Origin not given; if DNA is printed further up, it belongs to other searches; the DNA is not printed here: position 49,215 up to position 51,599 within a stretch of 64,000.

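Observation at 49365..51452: Single 695-codon ORF fuses a DedA-family membrane domain to a complete phosphomannomutase/phosphoglucomutase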

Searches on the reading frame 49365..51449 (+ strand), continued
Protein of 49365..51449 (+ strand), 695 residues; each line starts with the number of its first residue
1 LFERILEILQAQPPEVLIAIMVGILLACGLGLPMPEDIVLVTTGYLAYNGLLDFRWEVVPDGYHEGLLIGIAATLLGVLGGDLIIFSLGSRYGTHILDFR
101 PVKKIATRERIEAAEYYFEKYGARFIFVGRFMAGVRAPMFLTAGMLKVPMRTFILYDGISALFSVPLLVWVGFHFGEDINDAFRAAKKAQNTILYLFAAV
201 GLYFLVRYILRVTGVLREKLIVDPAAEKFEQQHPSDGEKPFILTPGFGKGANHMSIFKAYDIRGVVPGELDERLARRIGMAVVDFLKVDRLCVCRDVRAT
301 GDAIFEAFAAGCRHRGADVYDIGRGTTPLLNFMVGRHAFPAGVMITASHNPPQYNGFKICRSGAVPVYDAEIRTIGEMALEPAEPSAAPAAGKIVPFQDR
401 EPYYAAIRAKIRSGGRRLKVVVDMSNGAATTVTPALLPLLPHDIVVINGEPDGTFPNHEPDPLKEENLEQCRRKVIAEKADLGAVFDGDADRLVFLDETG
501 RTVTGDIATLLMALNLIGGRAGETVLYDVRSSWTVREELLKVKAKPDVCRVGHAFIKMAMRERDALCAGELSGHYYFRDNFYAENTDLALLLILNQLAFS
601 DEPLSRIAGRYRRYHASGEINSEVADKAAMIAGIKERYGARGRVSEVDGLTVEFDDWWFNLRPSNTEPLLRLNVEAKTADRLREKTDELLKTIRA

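Call 31: search_protein_families(library=pfam, proteins=[P0157, P0266, P0171, P0228, P0178, P0183, P0139, P0137], max_evalue=0.001)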
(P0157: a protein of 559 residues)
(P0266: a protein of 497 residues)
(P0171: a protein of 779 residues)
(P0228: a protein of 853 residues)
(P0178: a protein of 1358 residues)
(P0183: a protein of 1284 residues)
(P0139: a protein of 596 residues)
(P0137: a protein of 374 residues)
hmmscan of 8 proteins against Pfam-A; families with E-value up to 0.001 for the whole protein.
P0157 (559 aa): 4 families
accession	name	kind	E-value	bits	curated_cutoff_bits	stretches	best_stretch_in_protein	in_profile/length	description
PF02878.22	PGM_PMM_I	-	3.2e-35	121.3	22.5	1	116-243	2-132/138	Phosphoglucomutase/phosphomannomutase, alpha/beta/alpha domain I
PF02880.22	PGM_PMM_III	-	1.4e-21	77.2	20.7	1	366-472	2-112/115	Phosphoglucomutase/phosphomannomutase, alpha/beta/alpha domain III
PF02879.22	PGM_PMM_II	-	8e-21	74.9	29.3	1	264-361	2-103/103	Phosphoglucomutase/phosphomannomutase, alpha/beta/alpha domain II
PF00408.26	PGM_PMM_IV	-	4.9e-07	30.2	23.1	1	480-543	1-58/68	Phosphoglucomutase/phosphomannomutase, C-terminal domain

P0266 (497 aa): 3 families
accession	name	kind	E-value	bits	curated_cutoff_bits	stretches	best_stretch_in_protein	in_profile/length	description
PF02879.22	PGM_PMM_II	-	2.2e-26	92.8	29.3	1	206-303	2-103/103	Phosphoglucomutase/phosphomannomutase, alpha/beta/alpha domain II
PF02878.22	PGM_PMM_I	-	3.7e-26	91.9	22.5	1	60-186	3-133/138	Phosphoglucomutase/phosphomannomutase, alpha/beta/alpha domain I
PF02880.22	PGM_PMM_III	-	3e-13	50.3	20.7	1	308-411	2-108/115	Phosphoglucomutase/phosphomannomutase, alpha/beta/alpha domain III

P0171 (779 aa): 8 families
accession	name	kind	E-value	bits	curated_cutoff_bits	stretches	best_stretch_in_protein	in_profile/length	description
PF02878.22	PGM_PMM_I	-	2.6e-34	118.3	22.5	1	339-467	3-135/138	Phosphoglucomutase/phosphomannomutase, alpha/beta/alpha domain I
PF12697.13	Abhydrolase_6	-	9e-27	95.6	26.3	1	66-313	1-217/217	Alpha/beta hydrolase family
PF00561.26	Abhydrolase_1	-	9.7e-27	94.6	25.8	1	64-201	1-134/245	alpha/beta hydrolase fold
PF02879.22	PGM_PMM_II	-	3.2e-24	85.9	29.3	1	486-585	2-103/103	Phosphoglucomutase/phosphomannomutase, alpha/beta/alpha domain II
PF02880.22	PGM_PMM_III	-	2.2e-22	79.8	20.7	1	590-693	2-108/115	Phosphoglucomutase/phosphomannomutase, alpha/beta/alpha domain III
PF00408.26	PGM_PMM_IV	-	5.4e-14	52.4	23.1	1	704-773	1-65/68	Phosphoglucomutase/phosphomannomutase, C-terminal domain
PF12146.15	Hydrolase_4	-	7.2e-12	45.6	27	1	66-298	7-230/239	Serine aminopeptidase, S33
PF00975.26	Thioesterase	-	3e-06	28.1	26.4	1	73-155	8-90/226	Thioesterase domain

P0228 (853 aa): 8 families
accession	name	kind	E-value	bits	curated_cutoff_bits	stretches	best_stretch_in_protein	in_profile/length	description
PF02878.22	PGM_PMM_I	-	5.2e-31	107.6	22.5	1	401-517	3-120/138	Phosphoglucomutase/phosphomannomutase, alpha/beta/alpha domain I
PF00535.33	Glycos_transf_2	-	6.7e-26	91.7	23.3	1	157-316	3-163/168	Glycosyl transferase family 2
PF02880.22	PGM_PMM_III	-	9.4e-24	84.2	20.7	1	662-770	2-114/115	Phosphoglucomutase/phosphomannomutase, alpha/beta/alpha domain III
PF02879.22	PGM_PMM_II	-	2.6e-22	79.7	29.3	1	558-656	2-102/103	Phosphoglucomutase/phosphomannomutase, alpha/beta/alpha domain II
PF00408.26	PGM_PMM_IV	-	1.5e-10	41.4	23.1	1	776-851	1-67/68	Phosphoglucomutase/phosphomannomutase, C-terminal domain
PF04138.20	GtrA_DPMS_TM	-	2.1e-09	38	26.1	1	7-131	1-116/117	GtrA/DPMS, transmembrane domain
PF13641.12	Glyco_tranf_2_3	-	1.4e-05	25.7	27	1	156-277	5-132/230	Glycosyltransferase like family 2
PF12804.13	NTP_transf_3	-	2.5e-05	24.9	27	1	187-276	41-131/160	MobA-like NTP transferase domain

P0178 (1358 aa): 4 families
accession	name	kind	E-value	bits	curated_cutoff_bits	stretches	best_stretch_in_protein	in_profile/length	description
PF02878.22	PGM_PMM_I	-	1.1e-30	106.6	22.5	1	901-1025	3-132/138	Phosphoglucomutase/phosphomannomutase, alpha/beta/alpha domain I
PF02880.22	PGM_PMM_III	-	2.5e-27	95.7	20.7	1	1159-1268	2-115/115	Phosphoglucomutase/phosphomannomutase, alpha/beta/alpha domain III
PF02879.22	PGM_PMM_II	-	1.8e-21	77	29.3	1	1055-1154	2-103/103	Phosphoglucomutase/phosphomannomutase, alpha/beta/alpha domain II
PF00408.26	PGM_PMM_IV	-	7.8e-09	35.9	23.1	1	1273-1342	1-65/68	Phosphoglucomutase/phosphomannomutase, C-terminal domain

P0183 (1284 aa): 5 families
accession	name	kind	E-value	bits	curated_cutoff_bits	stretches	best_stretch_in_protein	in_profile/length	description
PF02878.22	PGM_PMM_I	-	7e-29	100.7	22.5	1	834-957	2-130/138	Phosphoglucomutase/phosphomannomutase, alpha/beta/alpha domain I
PF02880.22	PGM_PMM_III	-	3e-26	92.2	20.7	1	1090-1196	5-115/115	Phosphoglucomutase/phosphomannomutase, alpha/beta/alpha domain III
PF02879.22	PGM_PMM_II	-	2.2e-19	70.3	29.3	1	983-1082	2-103/103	Phosphoglucomutase/phosphomannomutase, alpha/beta/alpha domain II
PF00408.26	PGM_PMM_IV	-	7.4e-09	36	23.1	1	1201-1267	1-60/68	Phosphoglucomutase/phosphomannomutase, C-terminal domain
PF10131.15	PTPS_related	-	2.3e-05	23.5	26.4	0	83-374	4-267/621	6-pyruvoyl-tetrahydropterin synthase related domain; membrane protein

P0139 (596 aa): 5 families
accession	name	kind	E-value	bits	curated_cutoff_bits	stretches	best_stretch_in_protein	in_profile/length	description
PF02878.22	PGM_PMM_I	-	1.5e-36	125.5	22.5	1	3-129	3-133/138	Phosphoglucomutase/phosphomannomutase, alpha/beta/alpha domain I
PF00582.32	Usp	-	5.8e-33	114.9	24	1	446-587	3-141/141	Universal stress protein family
PF02880.22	PGM_PMM_III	-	3.2e-25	88.9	20.7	1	253-361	3-115/115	Phosphoglucomutase/phosphomannomutase, alpha/beta/alpha domain III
PF02879.22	PGM_PMM_II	-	3.7e-22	79.2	29.3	1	150-247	3-103/103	Phosphoglucomutase/phosphomannomutase, alpha/beta/alpha domain II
PF00408.26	PGM_PMM_IV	-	6.7e-14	52.1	23.1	1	366-437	1-67/68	Phosphoglucomutase/phosphomannomutase, C-terminal domain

P0137 (374 aa): 4 families
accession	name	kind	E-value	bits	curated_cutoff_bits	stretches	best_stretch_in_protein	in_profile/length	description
PF02879.22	PGM_PMM_II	-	3.7e-21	76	29.3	1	82-177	8-103/103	Phosphoglucomutase/phosphomannomutase, alpha/beta/alpha domain II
PF02880.22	PGM_PMM_III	-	3.7e-15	56.5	20.7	1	191-293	11-115/115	Phosphoglucomutase/phosphomannomutase, alpha/beta/alpha domain III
PF02878.22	PGM_PMM_I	-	9.4e-14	51.7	22.5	1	2-57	75-130/138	Phosphoglucomutase/phosphomannomutase, alpha/beta/alpha domain I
PF00408.26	PGM_PMM_IV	-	3.6e-09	37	23.1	1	298-369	1-66/68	Phosphoglucomutase/phosphomannomutase, C-terminal domain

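Call 34: search_protein_families(library=pfam, proteins=[L004:5064-6926:+, L003:5152-6930:+], max_evalue=10)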
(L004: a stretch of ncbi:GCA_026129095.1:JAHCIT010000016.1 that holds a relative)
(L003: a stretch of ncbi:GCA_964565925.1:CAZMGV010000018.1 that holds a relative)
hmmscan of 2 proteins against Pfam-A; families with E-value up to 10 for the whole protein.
L004:5064-6926:+ (621 aa): 0 families

L003:5152-6930:+ (593 aa): 1 family
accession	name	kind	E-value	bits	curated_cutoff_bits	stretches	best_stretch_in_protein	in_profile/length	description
PF13231.12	PMT_2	-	0.28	11.8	26.1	1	67-195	4-126/160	Dolichyl-phosphate-mannose-protein mannosyltransferase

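Call 35: predict_structure(alignment_id=A2)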
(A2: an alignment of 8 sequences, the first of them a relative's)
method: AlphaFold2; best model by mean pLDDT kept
length: 695 residues; sequences in the alignment: 8
mean_pLDDT: 69.2   pTM: 0.53
mean pLDDT of the five models: 69.2, 64.6, 64.5, 63.8, 56.9
residues with pLDDT >= 90: 33; 70-90: 372; 50-70: 169; < 50: 121
segments of 3 or more residues with pLDDT < 50: 214-268, 348-355, 363-367, 427-430, 456-461, 551-555, 569-584, 613-618
pLDDT, mean of each block of 10 residues (from residue 1): 56 76 78 70 79 60 72 84 85 79 71 75 75 71 84 85 84 74 56 60 66 42 40 34 28 33 49 84 86 70 83 90 76 75 66 56 52 75 57 83 76 87 64 74 82 49 69 92 73 79 63 62 68 71 75 49 55 30 58 85 79 49 79 87 78 84 71 77 85 81
secondary structure, 60 per line:
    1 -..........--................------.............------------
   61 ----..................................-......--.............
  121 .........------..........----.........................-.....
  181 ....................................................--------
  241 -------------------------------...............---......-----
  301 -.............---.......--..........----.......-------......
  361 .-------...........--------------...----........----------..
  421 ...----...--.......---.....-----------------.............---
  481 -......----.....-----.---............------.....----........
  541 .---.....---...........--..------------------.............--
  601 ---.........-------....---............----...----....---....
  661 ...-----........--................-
elements in order (helices of 4 or more, strands of 3 or more residues): H2-11 H14-29 H36-48 H65-98 H100-105 H108-129 H136-145 H150-174 H176-232 H272-286 E290-295 H302-314 E318-324 H327-336 E341-347 E355-361 H369-379 E394-396 H401-408 E419-423 H433-439 E443-447 H465-477 E482-487 E492-496 H506-517 E524-528 H533-541 E545-549 H553-563 H586-598 H604-612 E620-623 H627-638 E643-645 E650-653 E657-663 E669-676 H679-694

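Call 40: search_protein_families(library=ncbifam, proteins=[L009:7297-7935:+, L008:4844-5467:+, L009:5892-7220:+], max_evalue=0.001)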
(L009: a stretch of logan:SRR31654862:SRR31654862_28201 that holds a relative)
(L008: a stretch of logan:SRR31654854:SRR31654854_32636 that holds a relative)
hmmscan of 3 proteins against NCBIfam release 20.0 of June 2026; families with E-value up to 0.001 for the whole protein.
L009:7297-7935:+ (213 aa): 8 families
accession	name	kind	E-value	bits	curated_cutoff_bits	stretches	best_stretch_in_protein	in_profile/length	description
TIGR00560.1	pgsA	equivalog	2e-48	165.3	109.1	1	12-204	2-181/183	CDP-diacylglycerol--glycerol-3-phosphate 3-phosphatidyltransferase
NF008090.0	PRK10832.1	equivalog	1.7e-23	83.7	304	1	11-204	3-180/182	CDP-diacylglycerol--glycerol-3-phosphate 3-phosphatidyltransferase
NF053678.1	ClpnSynClsA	equivalog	2.1e-22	80.2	240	1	10-189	2-172/180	cardiolipin synthase ClsA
NF040950.1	archin_ph_syn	equivalog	2.1e-09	37.5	180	1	13-130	25-136/191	archaetidylinositol phosphate synthase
NF045883.1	PIPSynth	equivalog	2.5e-05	24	170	1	13-88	24-91/197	phosphatidylinositol phosphate synthase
NF038087.1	arch_ser_synth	exception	2.7e-05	23.9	240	1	47-89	31-75/216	archaetidylserine synthase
TIGR00473.1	pssA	equivalog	3.1e-05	24.1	107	1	49-89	23-63/153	CDP-diacylglycerol--serine O-phosphatidyltransferase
TIGR04217.1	archae_ser_T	exception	0.00023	21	200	1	48-97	35-83/221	archaetidylserine synthase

L008:4844-5467:+ (208 aa): 8 families
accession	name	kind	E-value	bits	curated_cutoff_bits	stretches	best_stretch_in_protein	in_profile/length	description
TIGR00560.1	pgsA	equivalog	1.5e-42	146.1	109.1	1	12-201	4-179/183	CDP-diacylglycerol--glycerol-3-phosphate 3-phosphatidyltransferase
NF008090.0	PRK10832.1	equivalog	3.2e-23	82.7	304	1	12-201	6-178/182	CDP-diacylglycerol--glycerol-3-phosphate 3-phosphatidyltransferase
NF053678.1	ClpnSynClsA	equivalog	4.4e-17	62.8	240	1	7-188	1-172/180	cardiolipin synthase ClsA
NF040950.1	archin_ph_syn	equivalog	1.9e-10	40.9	180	1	11-127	25-134/191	archaetidylinositol phosphate synthase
TIGR00473.1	pssA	equivalog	1.3e-06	28.6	107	1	48-92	23-67/153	CDP-diacylglycerol--serine O-phosphatidyltransferase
NF045883.1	PIPSynth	equivalog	1e-05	25.4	170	1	13-99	26-106/197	phosphatidylinositol phosphate synthase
NF052561.1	PIPSynBT1523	equivalog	0.00012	21.8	350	1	44-125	59-145/232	hypothetical protein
NF038087.1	arch_ser_synth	exception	0.00075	19.2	240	0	46-91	31-78/216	archaetidylserine synthase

L009:5892-7220:+ (443 aa): 16 families
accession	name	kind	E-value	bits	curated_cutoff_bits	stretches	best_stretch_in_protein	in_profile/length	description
NF040959.1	MamA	equivalog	3.2e-15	56.1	200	1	24-142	81-199/204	magnetosome protein MamA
TIGR02917.1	PEP_TPR_lipo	equivalog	1.9e-14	52.5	312.2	1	21-142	166-287/899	XrtA/PEP-CTERM system TPR-repeat protein PrsT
TIGR02521.1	type_IV_pilW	equivalog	1.4e-11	44.4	154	2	23-85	40-102/234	type IV pilus biogenesis/stability protein PilW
NF033920.0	C39_PA2778_fam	equivalog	1.5e-09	37.6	150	1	20-111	162-253/255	PA2778 family cysteine peptidase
NF033762.1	social_mot_Tgl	equivalog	7.1e-07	28.8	225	1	26-138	43-158/252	social motility TPR repeat lipoprotein Tgl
NF008520.0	PRK11447.1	equivalog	1.4e-06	26.4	858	1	20-82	275-337/1157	cellulose synthase complex outer membrane protein BcsC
NF052415.1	T3SS_chap_SctY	equivalog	3.6e-06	27.5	70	1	43-135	1-96/106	type III secretion apparatus assembly chaperone SctY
TIGR02552.1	LcrH_SycD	equivalog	3.6e-06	26.7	104.8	1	35-144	5-114/136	SycD/LcrH family type III secretion system chaperone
NF052400.1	M48_BAM_BepA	equivalog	1e-05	24.6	570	1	21-126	314-419/483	beta-barrel assembly-enhancing protease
NF008391.2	PRK11189.1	equivalog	1.5e-05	24.7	250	0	33-107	84-158/297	lipoprotein NlpI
TIGR03939.1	PGA_TPR_OMP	equivalog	2e-05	23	366.65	1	27-164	66-200/800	poly-beta-1,6 N-acetyl-D-glucosamine export porin PgaA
NF008757.0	PRK11788.1-5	equivalog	2.3e-05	23.7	363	0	21-80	187-246/388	lipopolysaccharide assembly protein LapB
NF033758.1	gliding_GltE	equivalog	0.00032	19.8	225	1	51-169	225-341/411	adventurous gliding motility TPR repeat lipoprotein GltE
NF011721.1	PRK15174.1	equivalog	0.00044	18.6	1200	1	21-102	291-372/656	Vi polysaccharide transport protein VexE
NF053607.1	CHU_0125_OmpA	equivalog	0.00063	18.4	620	1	56-159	27-130/639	CHU_0125 family OmpA-like outer membrane integrity protein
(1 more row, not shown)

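Call 46: list_cluster_members(proteins=[P0001, P0002, P0004, P0006, P0121, P0228, P0183])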
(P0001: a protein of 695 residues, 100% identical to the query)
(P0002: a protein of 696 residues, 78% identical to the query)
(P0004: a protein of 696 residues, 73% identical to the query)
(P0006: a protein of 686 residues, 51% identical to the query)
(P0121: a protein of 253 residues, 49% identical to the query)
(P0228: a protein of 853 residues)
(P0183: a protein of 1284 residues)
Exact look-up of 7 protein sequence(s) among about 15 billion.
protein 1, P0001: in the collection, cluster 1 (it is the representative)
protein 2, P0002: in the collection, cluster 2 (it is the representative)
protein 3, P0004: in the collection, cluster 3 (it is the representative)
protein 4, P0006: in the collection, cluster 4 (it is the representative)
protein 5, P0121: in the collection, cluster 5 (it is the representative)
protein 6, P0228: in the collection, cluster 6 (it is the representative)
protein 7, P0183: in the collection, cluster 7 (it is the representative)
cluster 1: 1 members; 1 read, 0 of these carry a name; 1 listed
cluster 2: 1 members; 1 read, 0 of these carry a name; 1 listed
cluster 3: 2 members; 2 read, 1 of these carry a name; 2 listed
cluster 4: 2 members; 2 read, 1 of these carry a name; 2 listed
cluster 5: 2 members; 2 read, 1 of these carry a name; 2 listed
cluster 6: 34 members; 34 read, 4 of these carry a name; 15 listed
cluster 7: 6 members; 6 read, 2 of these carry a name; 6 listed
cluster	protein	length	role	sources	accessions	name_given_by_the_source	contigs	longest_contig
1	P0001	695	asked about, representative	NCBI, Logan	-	-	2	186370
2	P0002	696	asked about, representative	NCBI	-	-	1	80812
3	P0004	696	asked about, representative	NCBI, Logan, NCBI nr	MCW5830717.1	MAG: VTT domain-containing protein [Deltaproteobacteria bacterium] | VTT domain-containing protein [Deltaproteobacteria bacterium]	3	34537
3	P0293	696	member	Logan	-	-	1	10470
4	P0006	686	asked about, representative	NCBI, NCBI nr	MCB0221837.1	MAG: VTT domain-containing protein [Chrysiogenetes bacterium] | VTT domain-containing protein [Chrysiogenetes bacterium]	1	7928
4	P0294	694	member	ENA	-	-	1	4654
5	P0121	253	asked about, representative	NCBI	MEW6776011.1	MAG: DedA family protein [Bdellovibrionota bacterium]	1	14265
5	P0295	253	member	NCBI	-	-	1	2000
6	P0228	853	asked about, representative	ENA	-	-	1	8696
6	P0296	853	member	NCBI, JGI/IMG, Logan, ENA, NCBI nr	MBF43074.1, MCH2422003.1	MAG: glycosyltransferase [Acidimicrobiales bacterium] | hypothetical protein [Acidimicrobiaceae bacterium]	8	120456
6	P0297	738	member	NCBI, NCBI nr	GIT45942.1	MAG: hypothetical protein Ct9H300mP12_05270 [Acidimicrobiales bacterium]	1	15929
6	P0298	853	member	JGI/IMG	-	phosphomannomutase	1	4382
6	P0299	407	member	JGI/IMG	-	phosphomannomutase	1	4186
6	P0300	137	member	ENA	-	-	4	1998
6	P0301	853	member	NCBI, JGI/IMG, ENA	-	-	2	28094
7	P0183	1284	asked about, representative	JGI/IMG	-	phosphomannomutase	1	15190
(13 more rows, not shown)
